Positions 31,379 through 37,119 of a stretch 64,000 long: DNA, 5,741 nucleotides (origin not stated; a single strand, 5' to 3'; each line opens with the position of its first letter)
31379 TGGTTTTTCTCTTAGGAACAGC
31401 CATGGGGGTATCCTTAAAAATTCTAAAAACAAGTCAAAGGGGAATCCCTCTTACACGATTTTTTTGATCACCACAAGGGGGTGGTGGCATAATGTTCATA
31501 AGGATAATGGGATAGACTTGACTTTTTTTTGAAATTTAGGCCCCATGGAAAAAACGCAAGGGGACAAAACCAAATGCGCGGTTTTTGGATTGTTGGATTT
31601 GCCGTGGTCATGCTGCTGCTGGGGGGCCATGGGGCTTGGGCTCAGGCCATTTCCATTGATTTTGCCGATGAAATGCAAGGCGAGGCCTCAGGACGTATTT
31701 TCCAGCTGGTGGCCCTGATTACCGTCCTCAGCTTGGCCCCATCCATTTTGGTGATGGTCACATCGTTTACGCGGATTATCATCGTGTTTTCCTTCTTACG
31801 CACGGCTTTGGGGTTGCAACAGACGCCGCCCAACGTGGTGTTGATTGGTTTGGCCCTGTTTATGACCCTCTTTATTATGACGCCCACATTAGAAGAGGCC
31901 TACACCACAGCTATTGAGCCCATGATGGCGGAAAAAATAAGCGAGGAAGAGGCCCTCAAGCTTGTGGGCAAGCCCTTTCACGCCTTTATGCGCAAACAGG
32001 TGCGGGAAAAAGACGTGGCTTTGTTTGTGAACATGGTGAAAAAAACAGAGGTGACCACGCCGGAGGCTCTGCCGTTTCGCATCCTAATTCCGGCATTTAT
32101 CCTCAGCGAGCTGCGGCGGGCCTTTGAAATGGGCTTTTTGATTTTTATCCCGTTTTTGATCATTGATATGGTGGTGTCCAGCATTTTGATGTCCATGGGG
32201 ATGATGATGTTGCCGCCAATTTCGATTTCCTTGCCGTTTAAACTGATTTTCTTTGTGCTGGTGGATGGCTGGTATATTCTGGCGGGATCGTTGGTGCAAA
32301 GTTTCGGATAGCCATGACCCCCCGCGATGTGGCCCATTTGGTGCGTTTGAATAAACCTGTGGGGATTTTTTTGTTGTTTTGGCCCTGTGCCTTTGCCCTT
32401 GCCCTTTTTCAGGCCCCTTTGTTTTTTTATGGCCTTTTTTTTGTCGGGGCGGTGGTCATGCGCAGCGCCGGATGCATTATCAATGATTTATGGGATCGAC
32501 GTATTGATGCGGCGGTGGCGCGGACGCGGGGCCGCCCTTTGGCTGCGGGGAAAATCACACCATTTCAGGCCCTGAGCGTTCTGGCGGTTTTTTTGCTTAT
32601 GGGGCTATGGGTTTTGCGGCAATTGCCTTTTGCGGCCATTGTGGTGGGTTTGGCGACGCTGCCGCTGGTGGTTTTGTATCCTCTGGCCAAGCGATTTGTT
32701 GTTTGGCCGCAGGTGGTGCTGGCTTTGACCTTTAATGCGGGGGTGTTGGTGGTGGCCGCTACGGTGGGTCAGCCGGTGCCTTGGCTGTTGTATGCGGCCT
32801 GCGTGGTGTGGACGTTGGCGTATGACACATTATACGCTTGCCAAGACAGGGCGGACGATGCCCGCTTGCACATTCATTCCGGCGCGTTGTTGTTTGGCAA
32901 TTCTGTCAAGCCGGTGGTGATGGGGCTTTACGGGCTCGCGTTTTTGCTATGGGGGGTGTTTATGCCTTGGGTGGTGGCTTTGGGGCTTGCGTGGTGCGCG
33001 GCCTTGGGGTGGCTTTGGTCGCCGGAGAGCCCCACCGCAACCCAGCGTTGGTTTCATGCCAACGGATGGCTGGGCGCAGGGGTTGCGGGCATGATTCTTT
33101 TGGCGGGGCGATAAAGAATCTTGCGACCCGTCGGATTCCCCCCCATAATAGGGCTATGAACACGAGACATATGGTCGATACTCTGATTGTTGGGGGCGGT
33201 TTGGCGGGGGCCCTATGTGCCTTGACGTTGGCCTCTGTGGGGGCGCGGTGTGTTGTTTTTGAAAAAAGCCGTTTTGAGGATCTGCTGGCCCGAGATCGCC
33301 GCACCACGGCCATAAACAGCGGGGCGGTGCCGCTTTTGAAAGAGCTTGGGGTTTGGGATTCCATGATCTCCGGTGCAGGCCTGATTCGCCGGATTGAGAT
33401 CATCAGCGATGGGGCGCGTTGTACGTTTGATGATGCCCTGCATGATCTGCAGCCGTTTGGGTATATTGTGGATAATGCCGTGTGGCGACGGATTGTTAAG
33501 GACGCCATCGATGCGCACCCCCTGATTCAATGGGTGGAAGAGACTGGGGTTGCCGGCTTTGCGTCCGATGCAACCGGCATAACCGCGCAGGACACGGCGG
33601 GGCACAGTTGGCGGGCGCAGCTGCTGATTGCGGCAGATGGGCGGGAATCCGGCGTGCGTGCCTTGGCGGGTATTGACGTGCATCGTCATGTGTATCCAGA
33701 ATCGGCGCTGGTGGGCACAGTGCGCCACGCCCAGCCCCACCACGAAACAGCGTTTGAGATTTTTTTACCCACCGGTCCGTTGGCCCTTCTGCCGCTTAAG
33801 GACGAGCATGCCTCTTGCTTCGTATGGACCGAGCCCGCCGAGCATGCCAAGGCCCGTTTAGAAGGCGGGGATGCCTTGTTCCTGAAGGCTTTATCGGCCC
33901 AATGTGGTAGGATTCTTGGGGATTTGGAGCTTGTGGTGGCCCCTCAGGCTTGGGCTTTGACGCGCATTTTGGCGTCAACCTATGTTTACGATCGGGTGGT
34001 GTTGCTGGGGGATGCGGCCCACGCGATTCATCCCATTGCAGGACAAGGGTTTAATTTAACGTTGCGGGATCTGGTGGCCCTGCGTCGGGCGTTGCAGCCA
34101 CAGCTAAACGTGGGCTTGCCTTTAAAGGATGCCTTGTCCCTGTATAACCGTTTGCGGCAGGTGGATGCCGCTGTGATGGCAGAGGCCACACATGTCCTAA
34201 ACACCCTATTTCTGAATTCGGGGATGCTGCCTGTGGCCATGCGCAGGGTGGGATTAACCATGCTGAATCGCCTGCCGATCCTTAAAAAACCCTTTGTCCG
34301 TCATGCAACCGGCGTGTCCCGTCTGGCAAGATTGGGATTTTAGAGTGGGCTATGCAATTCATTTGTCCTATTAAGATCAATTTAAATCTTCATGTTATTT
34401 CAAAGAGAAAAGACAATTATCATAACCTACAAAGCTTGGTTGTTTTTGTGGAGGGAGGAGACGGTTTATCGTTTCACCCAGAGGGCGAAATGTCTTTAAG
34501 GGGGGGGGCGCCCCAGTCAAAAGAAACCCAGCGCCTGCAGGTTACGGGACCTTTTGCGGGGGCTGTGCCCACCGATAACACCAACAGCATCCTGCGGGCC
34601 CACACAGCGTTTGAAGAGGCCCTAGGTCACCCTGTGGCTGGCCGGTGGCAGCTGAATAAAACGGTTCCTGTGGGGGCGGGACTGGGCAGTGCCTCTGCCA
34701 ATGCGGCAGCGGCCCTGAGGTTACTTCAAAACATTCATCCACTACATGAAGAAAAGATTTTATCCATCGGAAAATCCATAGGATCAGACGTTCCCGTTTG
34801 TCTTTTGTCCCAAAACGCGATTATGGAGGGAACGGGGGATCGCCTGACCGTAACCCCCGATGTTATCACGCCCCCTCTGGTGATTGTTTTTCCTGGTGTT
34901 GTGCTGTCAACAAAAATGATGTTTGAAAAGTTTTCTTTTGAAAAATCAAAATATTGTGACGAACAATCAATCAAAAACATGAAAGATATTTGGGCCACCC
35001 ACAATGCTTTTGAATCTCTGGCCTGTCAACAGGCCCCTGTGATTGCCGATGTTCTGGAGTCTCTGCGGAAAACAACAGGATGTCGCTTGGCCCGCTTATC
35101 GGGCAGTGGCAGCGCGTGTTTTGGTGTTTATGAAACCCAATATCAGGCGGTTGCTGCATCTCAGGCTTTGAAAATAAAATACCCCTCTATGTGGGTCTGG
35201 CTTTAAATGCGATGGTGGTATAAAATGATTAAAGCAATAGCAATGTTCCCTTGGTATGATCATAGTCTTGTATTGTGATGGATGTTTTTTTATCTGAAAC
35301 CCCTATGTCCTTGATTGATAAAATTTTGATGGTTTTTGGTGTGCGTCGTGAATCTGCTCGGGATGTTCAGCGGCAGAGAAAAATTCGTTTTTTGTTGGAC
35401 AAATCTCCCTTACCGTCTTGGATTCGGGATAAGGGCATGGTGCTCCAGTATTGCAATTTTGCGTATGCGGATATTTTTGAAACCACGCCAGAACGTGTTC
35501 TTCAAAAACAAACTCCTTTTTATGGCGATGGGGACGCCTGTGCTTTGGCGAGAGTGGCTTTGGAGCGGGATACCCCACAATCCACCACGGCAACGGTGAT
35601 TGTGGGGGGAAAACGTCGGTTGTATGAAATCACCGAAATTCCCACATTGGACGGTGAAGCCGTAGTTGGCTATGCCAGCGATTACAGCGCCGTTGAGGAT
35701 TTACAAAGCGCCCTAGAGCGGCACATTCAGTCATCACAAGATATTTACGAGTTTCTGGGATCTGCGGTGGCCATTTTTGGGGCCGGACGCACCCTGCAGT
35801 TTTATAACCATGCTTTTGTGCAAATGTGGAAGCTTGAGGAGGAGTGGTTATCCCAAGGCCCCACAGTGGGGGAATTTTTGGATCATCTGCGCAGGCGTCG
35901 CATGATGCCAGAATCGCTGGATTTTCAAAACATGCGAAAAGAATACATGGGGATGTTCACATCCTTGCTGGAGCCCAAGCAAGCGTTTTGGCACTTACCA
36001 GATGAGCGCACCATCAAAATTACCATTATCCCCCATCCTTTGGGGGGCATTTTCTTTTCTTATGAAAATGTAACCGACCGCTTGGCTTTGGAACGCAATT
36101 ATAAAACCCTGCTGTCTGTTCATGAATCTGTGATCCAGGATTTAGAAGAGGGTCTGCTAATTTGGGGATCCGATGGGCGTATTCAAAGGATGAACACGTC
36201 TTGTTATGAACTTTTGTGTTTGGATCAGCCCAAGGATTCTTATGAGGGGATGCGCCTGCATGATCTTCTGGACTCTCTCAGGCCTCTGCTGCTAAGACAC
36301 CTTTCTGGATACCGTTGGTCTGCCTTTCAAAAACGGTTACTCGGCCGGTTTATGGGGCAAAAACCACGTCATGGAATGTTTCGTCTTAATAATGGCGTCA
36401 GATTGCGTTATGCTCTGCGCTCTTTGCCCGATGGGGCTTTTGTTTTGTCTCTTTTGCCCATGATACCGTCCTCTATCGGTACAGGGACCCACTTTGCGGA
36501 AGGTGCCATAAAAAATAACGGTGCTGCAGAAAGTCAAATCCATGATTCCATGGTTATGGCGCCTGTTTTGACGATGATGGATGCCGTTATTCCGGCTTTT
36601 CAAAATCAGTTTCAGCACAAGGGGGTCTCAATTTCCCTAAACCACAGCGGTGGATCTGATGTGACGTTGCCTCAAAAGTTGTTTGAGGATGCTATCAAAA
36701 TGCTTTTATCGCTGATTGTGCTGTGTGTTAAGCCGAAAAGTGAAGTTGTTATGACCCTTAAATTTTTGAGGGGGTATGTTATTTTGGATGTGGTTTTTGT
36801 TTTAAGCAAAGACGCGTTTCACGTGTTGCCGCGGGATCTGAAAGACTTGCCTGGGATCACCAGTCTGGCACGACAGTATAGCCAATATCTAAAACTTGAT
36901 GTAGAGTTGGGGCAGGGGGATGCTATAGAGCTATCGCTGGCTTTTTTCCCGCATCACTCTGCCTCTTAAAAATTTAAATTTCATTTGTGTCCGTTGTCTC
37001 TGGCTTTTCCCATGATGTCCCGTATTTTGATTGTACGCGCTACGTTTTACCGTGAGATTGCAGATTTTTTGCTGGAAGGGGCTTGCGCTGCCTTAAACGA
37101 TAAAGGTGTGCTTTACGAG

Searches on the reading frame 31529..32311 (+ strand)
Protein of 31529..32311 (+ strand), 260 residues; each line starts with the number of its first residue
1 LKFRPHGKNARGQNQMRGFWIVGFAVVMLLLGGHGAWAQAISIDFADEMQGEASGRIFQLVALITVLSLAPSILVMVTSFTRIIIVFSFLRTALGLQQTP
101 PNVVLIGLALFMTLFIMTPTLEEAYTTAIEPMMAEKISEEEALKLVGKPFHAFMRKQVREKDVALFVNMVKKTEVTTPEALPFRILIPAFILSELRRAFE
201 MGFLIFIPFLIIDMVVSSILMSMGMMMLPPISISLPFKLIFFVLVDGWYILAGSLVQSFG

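Call 23: search_protein_families(library=pfam, proteins=[window:31529-32311:+], max_evalue=0.0001)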
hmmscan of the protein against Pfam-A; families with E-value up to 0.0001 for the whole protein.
window:31529-32311:+ (260 aa): 1 family
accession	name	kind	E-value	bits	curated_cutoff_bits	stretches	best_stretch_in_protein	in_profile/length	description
PF00813.25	FliP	-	1.2e-80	270.4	26.9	1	63-255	1-191/191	FliP family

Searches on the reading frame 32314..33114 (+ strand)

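Call 24: search_protein_families(library=pfam, proteins=[window:32314-33114:+], max_evalue=0.0001)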
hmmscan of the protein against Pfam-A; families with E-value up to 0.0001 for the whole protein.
window:32314-33114:+ (266 aa): 1 family
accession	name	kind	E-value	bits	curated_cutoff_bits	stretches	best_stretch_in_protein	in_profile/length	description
PF01040.23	UbiA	-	8.6e-43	146.9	34.2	1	22-249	2-245/250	UbiA prenyltransferase family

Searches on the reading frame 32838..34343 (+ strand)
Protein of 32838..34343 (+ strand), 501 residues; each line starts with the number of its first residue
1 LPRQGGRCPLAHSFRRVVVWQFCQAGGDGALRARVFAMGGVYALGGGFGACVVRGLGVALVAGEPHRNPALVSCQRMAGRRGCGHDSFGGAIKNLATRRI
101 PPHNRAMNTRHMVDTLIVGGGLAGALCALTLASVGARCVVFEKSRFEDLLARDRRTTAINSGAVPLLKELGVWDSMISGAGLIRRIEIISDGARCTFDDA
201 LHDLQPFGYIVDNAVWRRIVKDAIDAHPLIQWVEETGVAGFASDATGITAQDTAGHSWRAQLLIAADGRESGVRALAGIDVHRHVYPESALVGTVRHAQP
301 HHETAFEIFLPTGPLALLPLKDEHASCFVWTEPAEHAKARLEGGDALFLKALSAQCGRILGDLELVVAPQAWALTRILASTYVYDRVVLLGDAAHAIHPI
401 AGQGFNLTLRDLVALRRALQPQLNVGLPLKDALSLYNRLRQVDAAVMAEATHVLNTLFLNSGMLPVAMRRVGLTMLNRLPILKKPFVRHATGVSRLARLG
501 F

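Call 24: search_protein_families(library=pfam, proteins=[window:32838-34343:+], max_evalue=0.0001)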
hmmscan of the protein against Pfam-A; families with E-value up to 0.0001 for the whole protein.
window:32838-34343:+ (501 aa): 4 families
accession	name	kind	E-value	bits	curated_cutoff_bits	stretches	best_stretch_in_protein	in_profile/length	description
PF01494.25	FAD_binding_3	-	4.1e-33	115.5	22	1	113-423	2-322/349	FAD binding domain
PF00890.30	FAD_binding_2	-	7.2e-06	25.9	20.4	1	114-144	1-31/414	FAD binding domain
PF08491.16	SE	-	1.2e-05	25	20.1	1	382-469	127-216/276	Squalene epoxidase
PF13450.12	NAD_binding_8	-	4.4e-05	24.1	21.9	0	117-144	1-28/68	NAD(P)-binding Rossmann-like domain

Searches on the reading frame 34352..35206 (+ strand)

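Call 24: search_protein_families(library=pfam, proteins=[window:34352-35206:+], max_evalue=0.0001)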
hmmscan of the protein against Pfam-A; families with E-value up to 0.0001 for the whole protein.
window:34352-35206:+ (284 aa): 2 families
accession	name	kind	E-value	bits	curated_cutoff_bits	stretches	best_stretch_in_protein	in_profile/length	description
PF00288.32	GHMP_kinases_N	-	3.8e-11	43.5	22.3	1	78-153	1-86/87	GHMP kinases N terminal domain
PF08544.19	GHMP_kinases_C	-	1.9e-07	31.8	21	1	228-278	33-84/85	GHMP kinases C terminal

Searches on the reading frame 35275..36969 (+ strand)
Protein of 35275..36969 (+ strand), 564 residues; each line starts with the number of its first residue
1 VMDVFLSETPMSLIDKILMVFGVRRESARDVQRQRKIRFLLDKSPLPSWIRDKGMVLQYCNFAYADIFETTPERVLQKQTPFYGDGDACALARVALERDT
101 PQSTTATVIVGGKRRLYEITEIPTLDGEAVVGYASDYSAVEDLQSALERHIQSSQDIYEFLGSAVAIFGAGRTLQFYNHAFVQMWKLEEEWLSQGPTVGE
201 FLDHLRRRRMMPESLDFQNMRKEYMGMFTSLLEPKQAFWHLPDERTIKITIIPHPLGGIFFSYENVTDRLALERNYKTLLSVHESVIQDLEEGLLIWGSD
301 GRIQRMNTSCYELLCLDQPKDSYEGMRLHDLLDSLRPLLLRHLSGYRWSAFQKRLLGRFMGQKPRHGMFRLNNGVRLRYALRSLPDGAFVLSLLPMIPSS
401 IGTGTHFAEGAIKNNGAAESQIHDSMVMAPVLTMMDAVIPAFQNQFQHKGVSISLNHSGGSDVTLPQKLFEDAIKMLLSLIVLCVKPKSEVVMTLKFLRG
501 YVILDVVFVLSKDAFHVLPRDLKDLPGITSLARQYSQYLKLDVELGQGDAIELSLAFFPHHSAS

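Call 24: search_protein_families(library=pfam, proteins=[window:35275-36969:+], max_evalue=0.0001)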
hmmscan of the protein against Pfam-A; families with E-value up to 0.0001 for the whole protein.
window:35275-36969:+ (564 aa): 3 families
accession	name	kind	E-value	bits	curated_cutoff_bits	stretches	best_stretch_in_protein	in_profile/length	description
PF12860.13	PAS_7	-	1.5e-13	51.3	27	1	163-272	6-113/115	PAS fold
PF08448.16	PAS_4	-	2e-09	38.1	23.1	0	41-138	1-106/110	PAS fold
PF13188.13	PAS_8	-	9e-08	32.2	21.8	0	284-340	4-55/65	PAS domain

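Call 37: search_protein_families(library=pfam, proteins=[window:35275-36969:+], max_evalue=0.01)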
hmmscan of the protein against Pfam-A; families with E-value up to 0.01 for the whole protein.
window:35275-36969:+ (564 aa): 4 families
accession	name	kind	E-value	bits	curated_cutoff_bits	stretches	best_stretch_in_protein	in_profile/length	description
PF12860.13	PAS_7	-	1.5e-13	51.3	27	1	163-272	6-113/115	PAS fold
PF08448.16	PAS_4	-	2e-09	38.1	23.1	1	41-138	1-106/110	PAS fold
PF13188.13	PAS_8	-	9e-08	32.2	21.8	0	284-340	4-55/65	PAS domain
PF00989.32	PAS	-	0.0021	18.5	22.6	0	37-128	3-100/113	PAS fold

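Call 39: search_protein_families(library=ncbifam, proteins=[window:35275-36969:+], max_evalue=0.001)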
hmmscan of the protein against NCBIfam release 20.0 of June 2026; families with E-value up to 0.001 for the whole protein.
window:35275-36969:+ (564 aa): 0 families

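Call 81: search_solved_structures(query=window:35275-36966:+, max_evalue=1)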
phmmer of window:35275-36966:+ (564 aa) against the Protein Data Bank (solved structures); distinct sequences matched with E-value up to 1: 13.
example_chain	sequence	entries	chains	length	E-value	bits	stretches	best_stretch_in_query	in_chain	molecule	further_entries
6zj8_A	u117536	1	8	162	6.7e-05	24.7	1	36-122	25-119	Virulence sensor protein BvgS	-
3eco_A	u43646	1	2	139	0.022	16.4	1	193-245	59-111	MepR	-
5fb2_A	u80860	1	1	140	0.022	16.4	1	193-245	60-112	MarR family regulatory protein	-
4l9j_A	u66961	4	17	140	0.022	16.3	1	193-245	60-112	MepR | MarR family regulatory protein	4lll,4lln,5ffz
4l9t_A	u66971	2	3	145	0.023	16.3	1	193-245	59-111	MepR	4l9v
4ld5_A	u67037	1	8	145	0.024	16.2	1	193-245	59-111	MepR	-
5f6f_A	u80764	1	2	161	0.034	15.7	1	193-245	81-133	MarR family regulatory protein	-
5ffx_A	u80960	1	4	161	0.034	15.7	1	193-245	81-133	MarR family regulatory protein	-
4l9n_A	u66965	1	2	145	0.081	14.5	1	193-245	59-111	MepR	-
9c5c_S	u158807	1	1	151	0.43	12.1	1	260-321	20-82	AP-3 complex subunit sigma-1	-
9rtw_S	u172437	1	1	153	0.44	12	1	260-321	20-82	AP-3 complex subunit sigma-1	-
9rtx_s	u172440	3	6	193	0.72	11.3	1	260-321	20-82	AP-3 complex subunit sigma-1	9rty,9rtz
9c58_S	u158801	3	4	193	0.72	11.3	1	260-321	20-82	AP-3 complex subunit sigma-1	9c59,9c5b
